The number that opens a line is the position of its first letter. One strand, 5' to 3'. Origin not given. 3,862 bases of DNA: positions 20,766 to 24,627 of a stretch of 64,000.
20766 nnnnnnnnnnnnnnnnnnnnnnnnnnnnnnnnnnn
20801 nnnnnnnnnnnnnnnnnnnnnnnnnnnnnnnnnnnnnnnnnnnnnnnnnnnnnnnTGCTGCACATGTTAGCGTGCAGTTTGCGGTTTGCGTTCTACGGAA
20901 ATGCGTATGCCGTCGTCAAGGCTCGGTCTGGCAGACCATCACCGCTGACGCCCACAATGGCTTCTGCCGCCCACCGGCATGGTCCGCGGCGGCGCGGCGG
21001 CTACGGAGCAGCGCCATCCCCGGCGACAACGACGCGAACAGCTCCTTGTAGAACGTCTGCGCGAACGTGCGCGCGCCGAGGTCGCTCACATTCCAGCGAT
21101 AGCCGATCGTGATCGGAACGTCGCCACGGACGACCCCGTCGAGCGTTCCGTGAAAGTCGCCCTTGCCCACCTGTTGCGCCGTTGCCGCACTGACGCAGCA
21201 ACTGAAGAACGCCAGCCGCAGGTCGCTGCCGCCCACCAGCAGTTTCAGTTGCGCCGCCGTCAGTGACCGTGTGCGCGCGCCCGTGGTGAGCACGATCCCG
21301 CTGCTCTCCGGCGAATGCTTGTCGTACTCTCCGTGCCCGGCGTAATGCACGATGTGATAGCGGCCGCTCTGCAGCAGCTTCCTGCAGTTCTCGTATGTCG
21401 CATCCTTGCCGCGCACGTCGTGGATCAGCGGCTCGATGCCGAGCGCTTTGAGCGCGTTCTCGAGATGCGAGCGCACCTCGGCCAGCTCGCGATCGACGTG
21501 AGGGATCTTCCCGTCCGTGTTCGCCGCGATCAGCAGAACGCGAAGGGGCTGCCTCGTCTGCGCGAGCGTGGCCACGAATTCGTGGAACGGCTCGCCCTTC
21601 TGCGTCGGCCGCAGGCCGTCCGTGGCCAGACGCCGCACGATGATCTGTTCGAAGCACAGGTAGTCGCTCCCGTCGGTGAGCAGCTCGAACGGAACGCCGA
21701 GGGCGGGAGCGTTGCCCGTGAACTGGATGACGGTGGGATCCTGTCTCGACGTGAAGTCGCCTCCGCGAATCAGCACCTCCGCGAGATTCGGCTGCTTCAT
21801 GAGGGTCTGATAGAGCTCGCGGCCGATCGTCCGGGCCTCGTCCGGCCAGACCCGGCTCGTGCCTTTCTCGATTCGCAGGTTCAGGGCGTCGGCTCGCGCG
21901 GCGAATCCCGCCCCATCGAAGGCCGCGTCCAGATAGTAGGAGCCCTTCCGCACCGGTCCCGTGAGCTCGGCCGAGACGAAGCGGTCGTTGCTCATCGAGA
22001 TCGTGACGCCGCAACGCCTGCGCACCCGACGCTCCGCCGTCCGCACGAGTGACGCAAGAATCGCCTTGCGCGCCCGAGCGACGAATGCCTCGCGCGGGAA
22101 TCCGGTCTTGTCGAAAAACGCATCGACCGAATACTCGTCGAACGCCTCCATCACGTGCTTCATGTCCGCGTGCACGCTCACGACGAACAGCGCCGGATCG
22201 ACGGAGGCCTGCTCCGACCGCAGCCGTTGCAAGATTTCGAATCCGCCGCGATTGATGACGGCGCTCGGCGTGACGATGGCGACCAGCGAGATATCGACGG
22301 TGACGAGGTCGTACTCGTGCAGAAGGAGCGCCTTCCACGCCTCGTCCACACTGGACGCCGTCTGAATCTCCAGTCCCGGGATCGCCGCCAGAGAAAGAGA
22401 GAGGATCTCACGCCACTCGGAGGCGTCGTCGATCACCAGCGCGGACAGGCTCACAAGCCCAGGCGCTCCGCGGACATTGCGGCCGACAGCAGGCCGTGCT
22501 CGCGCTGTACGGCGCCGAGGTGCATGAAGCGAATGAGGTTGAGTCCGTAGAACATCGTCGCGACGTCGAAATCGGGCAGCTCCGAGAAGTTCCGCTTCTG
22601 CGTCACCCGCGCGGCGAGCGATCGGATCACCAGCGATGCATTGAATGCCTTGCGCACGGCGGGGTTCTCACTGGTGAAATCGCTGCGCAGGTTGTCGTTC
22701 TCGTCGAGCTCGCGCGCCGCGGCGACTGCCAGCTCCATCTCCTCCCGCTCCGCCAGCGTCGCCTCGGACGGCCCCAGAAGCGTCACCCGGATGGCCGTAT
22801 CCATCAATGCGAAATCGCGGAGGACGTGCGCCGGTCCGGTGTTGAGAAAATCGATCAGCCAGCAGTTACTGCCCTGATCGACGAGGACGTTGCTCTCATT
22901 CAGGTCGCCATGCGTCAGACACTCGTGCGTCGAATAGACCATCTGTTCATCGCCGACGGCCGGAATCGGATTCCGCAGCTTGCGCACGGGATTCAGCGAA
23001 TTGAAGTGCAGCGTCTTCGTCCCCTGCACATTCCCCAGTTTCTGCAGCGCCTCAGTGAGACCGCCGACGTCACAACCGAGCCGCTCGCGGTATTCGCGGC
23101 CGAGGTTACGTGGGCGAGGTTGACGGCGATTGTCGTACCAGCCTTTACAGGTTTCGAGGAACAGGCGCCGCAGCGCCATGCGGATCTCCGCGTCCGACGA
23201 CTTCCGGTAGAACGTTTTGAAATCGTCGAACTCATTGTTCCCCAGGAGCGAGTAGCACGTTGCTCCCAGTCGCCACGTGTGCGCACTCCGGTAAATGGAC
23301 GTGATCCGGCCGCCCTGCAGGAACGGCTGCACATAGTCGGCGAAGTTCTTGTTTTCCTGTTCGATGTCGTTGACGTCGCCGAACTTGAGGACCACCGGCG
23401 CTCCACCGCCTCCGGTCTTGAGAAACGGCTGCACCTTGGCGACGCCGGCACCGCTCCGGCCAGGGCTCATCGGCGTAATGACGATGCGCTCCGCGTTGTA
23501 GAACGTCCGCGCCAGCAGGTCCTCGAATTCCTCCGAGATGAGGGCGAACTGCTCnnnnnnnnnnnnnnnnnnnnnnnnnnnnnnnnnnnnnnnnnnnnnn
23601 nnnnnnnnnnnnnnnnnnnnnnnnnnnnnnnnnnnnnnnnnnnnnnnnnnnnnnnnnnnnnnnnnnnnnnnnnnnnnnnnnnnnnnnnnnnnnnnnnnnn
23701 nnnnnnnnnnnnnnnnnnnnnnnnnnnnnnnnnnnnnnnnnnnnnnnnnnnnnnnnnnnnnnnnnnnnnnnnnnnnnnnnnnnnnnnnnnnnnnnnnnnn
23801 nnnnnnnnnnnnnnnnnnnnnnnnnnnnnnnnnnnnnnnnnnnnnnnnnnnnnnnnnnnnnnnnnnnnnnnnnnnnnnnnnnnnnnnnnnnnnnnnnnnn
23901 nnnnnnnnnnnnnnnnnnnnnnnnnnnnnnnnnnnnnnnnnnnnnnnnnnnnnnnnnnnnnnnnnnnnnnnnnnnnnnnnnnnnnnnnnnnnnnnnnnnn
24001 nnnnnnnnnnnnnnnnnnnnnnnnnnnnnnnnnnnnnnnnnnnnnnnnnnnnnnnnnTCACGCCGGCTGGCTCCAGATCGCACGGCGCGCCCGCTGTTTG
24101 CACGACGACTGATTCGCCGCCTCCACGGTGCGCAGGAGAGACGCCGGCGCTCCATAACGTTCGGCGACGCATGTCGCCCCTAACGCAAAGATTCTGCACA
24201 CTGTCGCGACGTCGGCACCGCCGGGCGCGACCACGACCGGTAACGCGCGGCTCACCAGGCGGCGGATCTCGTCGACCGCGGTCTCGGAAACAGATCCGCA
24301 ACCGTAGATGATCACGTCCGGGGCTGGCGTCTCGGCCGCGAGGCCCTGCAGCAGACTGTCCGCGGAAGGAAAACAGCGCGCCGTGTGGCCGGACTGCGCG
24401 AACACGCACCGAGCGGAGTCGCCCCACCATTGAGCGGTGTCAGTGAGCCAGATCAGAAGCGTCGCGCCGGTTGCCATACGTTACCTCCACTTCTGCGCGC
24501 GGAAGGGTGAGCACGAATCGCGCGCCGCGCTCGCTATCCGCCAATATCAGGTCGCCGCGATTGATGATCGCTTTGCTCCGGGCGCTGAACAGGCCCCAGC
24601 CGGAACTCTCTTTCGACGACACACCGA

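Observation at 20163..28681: Seven-GAF histidine kinase operon feeding receiver-fused CHAT protease and kinase-fold effectors plus a nuclease-like gene: candidate undescribed phosphorelay-gated effector system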

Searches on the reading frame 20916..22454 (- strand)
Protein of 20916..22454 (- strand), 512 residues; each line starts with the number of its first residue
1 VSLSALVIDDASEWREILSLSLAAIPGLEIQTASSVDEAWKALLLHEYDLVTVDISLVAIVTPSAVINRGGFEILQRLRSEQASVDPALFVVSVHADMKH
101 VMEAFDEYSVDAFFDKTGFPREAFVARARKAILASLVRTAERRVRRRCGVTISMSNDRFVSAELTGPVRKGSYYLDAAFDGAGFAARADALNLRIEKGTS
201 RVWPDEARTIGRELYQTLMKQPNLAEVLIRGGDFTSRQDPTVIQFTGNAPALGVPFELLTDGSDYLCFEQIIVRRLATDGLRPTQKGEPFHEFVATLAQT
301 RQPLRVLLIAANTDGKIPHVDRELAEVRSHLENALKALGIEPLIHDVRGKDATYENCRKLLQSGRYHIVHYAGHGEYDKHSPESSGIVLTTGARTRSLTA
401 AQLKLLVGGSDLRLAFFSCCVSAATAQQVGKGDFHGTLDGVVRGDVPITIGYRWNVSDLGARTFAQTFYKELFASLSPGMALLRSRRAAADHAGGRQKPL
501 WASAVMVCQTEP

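Call 8: search_protein_families(library=pfam, proteins=[window:20916-22454:-], max_evalue=0.01)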
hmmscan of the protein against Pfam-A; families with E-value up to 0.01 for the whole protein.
window:20916-22454:- (512 aa): 3 families
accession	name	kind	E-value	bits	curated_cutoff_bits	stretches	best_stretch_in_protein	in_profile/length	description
PF12770.12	CHAT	-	1e-23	84.6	24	1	210-507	3-287/289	CHAT domain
PF00072.30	Response_reg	-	5.9e-09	36.5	30.2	1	6-117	2-100/111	Response regulator receiver domain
PF01364.23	Peptidase_C25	-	0.0007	19.4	23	1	307-491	162-347/374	Peptidase family C25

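Call 9: search_protein_families(library=padloc, proteins=[window:20916-22454:-], max_evalue=0.01)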
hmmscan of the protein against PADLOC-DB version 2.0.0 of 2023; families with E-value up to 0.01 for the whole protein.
window:20916-22454:- (512 aa): 3 families
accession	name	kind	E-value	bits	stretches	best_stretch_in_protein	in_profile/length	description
PDLC03832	BovA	-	8.5e-09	33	1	348-475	529-652/711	-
PDLC04726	PDC-M60C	-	8.5e-05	19.6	1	6-109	4-107/407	-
PDLC04725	PDC-M60B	-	0.0087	13.9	0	5-62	6-64/158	-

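Call 57: search_solved_structures(query=window:20916-22454:-, max_evalue=0.01, show_alignments=1)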
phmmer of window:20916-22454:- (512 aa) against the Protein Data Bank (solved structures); distinct sequences matched with E-value up to 0.01: 4.
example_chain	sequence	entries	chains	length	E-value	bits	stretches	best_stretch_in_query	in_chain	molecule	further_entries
3a0r_B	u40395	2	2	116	0.0013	20.8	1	5-113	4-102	Response regulator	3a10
6m8o_A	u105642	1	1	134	0.0013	20.8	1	4-111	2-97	DNA-binding response regulator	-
3a0u_A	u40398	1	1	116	0.0021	20.1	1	5-113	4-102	Response regulator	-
8tl0_A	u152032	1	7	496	0.0081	18.2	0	302-420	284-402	CHAT domain-containing protein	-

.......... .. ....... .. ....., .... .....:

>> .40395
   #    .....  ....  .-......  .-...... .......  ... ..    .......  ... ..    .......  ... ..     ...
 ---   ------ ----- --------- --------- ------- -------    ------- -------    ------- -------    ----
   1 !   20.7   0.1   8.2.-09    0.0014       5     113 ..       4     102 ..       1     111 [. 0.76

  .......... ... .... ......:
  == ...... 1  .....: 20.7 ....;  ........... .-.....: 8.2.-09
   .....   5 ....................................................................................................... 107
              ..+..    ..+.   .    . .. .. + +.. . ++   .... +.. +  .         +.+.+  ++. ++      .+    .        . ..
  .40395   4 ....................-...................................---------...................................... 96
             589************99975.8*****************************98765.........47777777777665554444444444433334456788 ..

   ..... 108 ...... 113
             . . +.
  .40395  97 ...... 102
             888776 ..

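Call 99: find_homologous_proteins(query=window:20916-22454:-)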
Query window:20916-22454:- (512 aa): 17 proteins with E <= 0.001 among 8000 candidates.
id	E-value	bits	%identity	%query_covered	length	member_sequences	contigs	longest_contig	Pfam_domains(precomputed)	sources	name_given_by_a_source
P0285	0.0e+0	1132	100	99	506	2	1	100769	PF12770.13,PF00072.31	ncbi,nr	ncbi:MAG TPA: CHAT domain-containing protein [Thermoanaerobaculia bacterium]|nr:CHAT domain-containi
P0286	4.2e-169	582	54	100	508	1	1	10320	PF12770.13,PF00072.31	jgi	-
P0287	6.0e-159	548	52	100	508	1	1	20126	PF12770.13,PF00072.31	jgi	jgi:DNA-binding response OmpR family regulator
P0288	7.2e-141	488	49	99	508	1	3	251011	PF12770.13,PF00072.31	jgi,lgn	jgi:DNA-binding response OmpR family regulator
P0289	1.5e-127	444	53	79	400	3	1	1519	PF12770.13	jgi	-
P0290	1.7e-82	296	34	99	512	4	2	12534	PF12770.13,PF00072.31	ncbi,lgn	-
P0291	2.7e-47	180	30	94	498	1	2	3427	PF12770.13,PF00072.31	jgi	jgi:two-component system alkaline phosphatase synthesis response regulator PhoP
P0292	2.1e-38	150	36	52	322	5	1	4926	PF12770.13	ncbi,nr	ncbi:MAG: CHAT domain-containing protein, partial [Victivallales bacterium]|nr:CHAT domain-containin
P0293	4.3e-38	149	28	98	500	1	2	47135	PF12770.13,PF00072.31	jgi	jgi:DNA-binding response OmpR family regulator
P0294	1.1e-35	142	33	60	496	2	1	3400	PF12770.13,PF00072.31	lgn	-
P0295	8.0e-33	132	33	60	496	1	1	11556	PF12770.13,PF00072.31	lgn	-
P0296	9.6e-33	132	26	99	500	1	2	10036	PF12770.13,PF00072.31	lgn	-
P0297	8.4e-32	129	30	60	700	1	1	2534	PF12770.13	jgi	jgi:CHAT domain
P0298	2.7e-31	127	32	60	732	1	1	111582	PF24391.2,PF12770.13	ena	-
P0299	5.0e-27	113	28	99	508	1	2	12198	PF12770.13,PF00072.31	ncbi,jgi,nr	ncbi:MAG TPA: CHAT domain-containing protein [Kofleriaceae bacterium]|jgi:DNA-binding response OmpR 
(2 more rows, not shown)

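Call 100: find_encoding_contigs(protein=P0293, flank=8000, max_places=1)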
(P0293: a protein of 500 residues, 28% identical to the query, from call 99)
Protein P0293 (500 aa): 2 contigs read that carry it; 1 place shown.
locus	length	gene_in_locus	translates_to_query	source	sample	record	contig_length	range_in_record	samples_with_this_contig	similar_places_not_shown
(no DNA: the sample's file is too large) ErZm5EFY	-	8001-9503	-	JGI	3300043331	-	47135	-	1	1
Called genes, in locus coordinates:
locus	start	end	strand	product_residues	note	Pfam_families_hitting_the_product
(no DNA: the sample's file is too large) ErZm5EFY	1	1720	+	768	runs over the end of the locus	PF00575:S1, PF23459:S1_RRP5 (faint), PF00575:S1, PF00072:Response_reg, PF13185:GAF_2 (weak), PF02518:HATPase_c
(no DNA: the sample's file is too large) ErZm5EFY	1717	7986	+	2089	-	PF00072:Response_reg, PF01590:GAF, PF01590:GAF, PF13185:GAF_2, PF13492:GAF_3, PF01590:GAF, PF13185:GAF_2, PF13492:GAF_3, +20 more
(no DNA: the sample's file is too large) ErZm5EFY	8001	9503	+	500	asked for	PF00072:Response_reg, PF12770:CHAT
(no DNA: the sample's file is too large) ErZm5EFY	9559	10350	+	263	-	PF01400:Astacin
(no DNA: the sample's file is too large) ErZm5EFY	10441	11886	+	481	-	-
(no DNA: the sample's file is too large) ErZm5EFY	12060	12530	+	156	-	PF00072:Response_reg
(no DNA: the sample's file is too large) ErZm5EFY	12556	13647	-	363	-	PF01740:STAS, PF13466:STAS_2 (weak)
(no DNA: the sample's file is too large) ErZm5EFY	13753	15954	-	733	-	PF07676:PD40 (faint), PF00326:Peptidase_S9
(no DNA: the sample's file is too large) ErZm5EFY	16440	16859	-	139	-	PF00072:Response_reg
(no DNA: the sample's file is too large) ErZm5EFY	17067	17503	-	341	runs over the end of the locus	PF01073:3Beta_HSD, PF01370:Epimerase, PF02719:Polysacc_synt_2, PF04321:RmlD_sub_bind, PF05368:NmrA (weak), PF13460:NAD_binding_10, PF16363:GDP_Man_Dehyd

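Call 101: find_encoding_contigs(protein=P0299, flank=8000, max_places=1)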
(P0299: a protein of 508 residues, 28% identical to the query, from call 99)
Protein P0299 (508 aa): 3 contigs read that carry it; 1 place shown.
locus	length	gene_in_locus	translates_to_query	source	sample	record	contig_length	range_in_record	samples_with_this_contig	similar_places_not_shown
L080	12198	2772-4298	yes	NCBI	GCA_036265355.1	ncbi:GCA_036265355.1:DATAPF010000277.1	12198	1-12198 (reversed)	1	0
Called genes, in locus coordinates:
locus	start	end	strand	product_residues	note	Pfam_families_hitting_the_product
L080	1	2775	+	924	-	PF01590:GAF, PF13185:GAF_2 (weak), PF01590:GAF, PF13185:GAF_2, PF13492:GAF_3 (weak), PF01590:GAF, PF13185:GAF_2, PF02518:HATPase_c, +2 more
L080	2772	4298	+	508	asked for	PF00072:Response_reg, PF12770:CHAT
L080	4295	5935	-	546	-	PF00343:Phosphorylase (weak)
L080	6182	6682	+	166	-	PF01713:Smr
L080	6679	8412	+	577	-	PF02113:Peptidase_S13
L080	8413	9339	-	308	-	-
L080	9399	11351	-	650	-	PF16177:ACAS_N, PF00501:AMP-binding, PF13193:AMP-binding_C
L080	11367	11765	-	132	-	PF01042:Ribonuc_L-PSP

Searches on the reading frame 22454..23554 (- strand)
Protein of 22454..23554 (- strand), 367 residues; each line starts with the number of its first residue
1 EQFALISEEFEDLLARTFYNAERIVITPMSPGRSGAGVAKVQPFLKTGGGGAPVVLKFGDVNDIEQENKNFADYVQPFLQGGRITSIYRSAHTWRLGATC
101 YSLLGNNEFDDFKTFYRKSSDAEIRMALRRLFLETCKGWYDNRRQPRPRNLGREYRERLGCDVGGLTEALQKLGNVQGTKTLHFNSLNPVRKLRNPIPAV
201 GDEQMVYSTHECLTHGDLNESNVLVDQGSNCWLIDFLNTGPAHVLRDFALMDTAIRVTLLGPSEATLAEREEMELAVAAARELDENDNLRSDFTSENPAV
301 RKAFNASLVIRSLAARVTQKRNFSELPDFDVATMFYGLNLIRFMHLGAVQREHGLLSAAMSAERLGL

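Call 66: search_protein_representatives(protein=window:22454-23554:-)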
Query: 367 residues. Proteins with E-value up to 0.001 (for the whole library): 1776; up to 1e-10: 745; up to 1e-30: 151. The best 150 are listed.
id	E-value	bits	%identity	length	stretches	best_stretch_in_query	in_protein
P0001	1.2e-245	830.2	100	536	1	1-367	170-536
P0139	1.3e-105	369.7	49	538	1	8-365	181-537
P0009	1.5e-94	333.2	46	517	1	7-366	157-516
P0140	2.2e-88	313.0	45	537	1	1-367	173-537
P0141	6.1e-87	308.2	46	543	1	6-365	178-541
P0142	1.8e-85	303.4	45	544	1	2-367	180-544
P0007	8.9e-85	301.1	53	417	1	3-266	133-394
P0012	1.7e-83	296.9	42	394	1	7-367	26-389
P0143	2.8e-83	296.2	44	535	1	5-364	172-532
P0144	8.1e-82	291.4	43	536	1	5-367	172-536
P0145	3.4e-80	286.0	42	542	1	4-365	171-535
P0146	9.2e-80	284.6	43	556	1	8-362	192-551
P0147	3.1e-77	276.3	42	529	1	7-367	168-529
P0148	7.9e-77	274.9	43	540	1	6-365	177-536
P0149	3.4e-76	272.9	40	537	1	5-360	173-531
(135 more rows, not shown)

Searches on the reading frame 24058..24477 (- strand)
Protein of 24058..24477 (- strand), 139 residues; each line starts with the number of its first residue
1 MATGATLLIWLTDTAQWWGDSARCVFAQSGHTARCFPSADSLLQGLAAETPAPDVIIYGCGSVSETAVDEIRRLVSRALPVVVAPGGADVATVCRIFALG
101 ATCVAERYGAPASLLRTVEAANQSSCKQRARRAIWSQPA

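Call 8: search_protein_families(library=pfam, proteins=[window:24058-24477:-], max_evalue=0.01)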
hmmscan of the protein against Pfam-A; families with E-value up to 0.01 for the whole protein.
window:24058-24477:- (139 aa): 0 families

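Call 9: search_protein_families(library=padloc, proteins=[window:24058-24477:-], max_evalue=0.01)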
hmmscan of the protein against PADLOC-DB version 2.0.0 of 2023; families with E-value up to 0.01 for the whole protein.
window:24058-24477:- (139 aa): 0 families
